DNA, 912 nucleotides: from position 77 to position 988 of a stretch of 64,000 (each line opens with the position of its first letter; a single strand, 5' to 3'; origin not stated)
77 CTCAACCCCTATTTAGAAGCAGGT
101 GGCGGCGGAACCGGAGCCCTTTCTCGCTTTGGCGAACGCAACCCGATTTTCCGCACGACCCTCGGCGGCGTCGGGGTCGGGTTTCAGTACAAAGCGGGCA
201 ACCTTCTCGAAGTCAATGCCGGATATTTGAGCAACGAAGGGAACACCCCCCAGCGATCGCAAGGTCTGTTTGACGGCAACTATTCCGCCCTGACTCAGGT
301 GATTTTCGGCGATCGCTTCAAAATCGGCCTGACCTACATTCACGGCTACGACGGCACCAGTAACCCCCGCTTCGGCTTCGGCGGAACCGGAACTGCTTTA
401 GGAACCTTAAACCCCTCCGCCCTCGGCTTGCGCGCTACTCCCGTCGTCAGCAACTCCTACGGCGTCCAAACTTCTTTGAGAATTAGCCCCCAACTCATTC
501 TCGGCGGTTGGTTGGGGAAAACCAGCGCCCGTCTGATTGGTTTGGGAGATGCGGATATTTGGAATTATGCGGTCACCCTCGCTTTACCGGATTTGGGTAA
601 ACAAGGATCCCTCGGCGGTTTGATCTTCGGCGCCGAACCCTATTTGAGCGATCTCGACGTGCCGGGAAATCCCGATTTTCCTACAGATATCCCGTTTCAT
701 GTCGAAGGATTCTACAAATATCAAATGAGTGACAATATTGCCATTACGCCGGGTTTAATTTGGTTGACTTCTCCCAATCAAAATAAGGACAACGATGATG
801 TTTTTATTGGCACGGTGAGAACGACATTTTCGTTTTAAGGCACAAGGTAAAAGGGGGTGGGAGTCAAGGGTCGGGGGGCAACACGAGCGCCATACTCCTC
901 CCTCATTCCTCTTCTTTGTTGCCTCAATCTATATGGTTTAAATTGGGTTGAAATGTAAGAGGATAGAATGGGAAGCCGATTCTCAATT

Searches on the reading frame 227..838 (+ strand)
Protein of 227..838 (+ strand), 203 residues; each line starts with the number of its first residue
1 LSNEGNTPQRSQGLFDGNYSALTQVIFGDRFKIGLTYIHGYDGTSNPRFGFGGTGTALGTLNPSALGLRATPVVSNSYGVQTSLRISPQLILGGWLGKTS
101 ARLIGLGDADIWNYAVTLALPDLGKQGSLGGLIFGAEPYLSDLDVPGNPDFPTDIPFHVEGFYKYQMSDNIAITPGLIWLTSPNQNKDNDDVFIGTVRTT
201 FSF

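Call 69: search_protein_families(library=padloc, alignment_id=A4, max_evalue=1e-8)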
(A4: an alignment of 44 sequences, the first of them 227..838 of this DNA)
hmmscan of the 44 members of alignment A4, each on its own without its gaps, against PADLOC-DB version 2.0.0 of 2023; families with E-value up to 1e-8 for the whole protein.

A. member 1, window:227-838:+ (203 aa): 0 families

B. families by the number of members that match (of 44 scanned): 9 families
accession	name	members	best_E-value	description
PDLC04135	mad3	1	1.9e-29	mads_3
PDLC00734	PycC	1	4.1e-26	Pycsar cyclase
PDLC04134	mad2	1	1.4e-19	mads_2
PDLC02367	PycC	1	4.9e-17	-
PDLC04518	PDC-M21C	1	3.2e-15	-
PDLC00766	PycC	1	9.3e-11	Pycsar cyclase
PDLC02368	PycC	1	1.3e-09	-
PDLC02370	PycC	1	1.5e-09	-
PDLC00764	PycC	1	5e-09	Pycsar cyclase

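Call 70: search_protein_families(library=ncbifam, alignment_id=A4, max_evalue=1e-30)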
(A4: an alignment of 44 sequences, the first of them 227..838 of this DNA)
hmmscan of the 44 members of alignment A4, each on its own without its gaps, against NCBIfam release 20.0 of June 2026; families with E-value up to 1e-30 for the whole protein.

A. member 1, window:227-838:+ (203 aa): 1 family
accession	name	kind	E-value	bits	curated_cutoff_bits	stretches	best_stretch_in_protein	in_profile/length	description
NF033921.0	por_somb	subfamily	4e-45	154.4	100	1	2-203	278-485/485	iron uptake porin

B. families by the number of members that match (of 44 scanned): 143 families (the first 25 are shown)
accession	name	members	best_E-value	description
NF045470.1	Opp2B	2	3.2e-86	nickel ABC transporter permease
NF045472.1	Opp4B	2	6.1e-74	oligopeptide ABC transporter permease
NF008161.0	PRK10914.1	2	2.3e-71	dipeptide ABC transporter permease DppB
NF009667.0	PRK13188.1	2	1.9e-66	bifunctional UDP-3-O-[3-hydroxymyristoyl] N-acetylglucosamine deacetylase/3-hydroxyacyl-ACP dehydratase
NF045471.1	Opp3B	2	4.4e-66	oligopeptide ABC transporter permease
TIGR02789.1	nickel_nikB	2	1.6e-65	nickel ABC transporter permease subunit NikB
NF045469.1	Opp1B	2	5.6e-65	nickel/cobalt ABC transporter permease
NF011661.0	PRK15081.1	2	1.5e-63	glutathione ABC transporter permease GsiC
NF007677.0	PRK10352.1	2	1.6e-57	nickel ABC transporter permease subunit NikB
NF007008.0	PRK09471.1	2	1.2e-53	oligopeptide ABC transporter permease OppB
NF011690.0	PRK15110.1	2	3.8e-48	putrescine export ABC transporter permease SapB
NF011712.0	PRK15133.1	2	1.1e-41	microcin C ABC transporter permease YejB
TIGR02028.1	ChlP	1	4.8e-224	geranylgeranyl reductase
NF007143.0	PRK09585.2-2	1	7.5e-188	anhydro-N-acetylmuramic acid kinase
TIGR00992.1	3a0901s03IAP75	1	2.2e-173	IAP75 family chloroplast envelope protein translocase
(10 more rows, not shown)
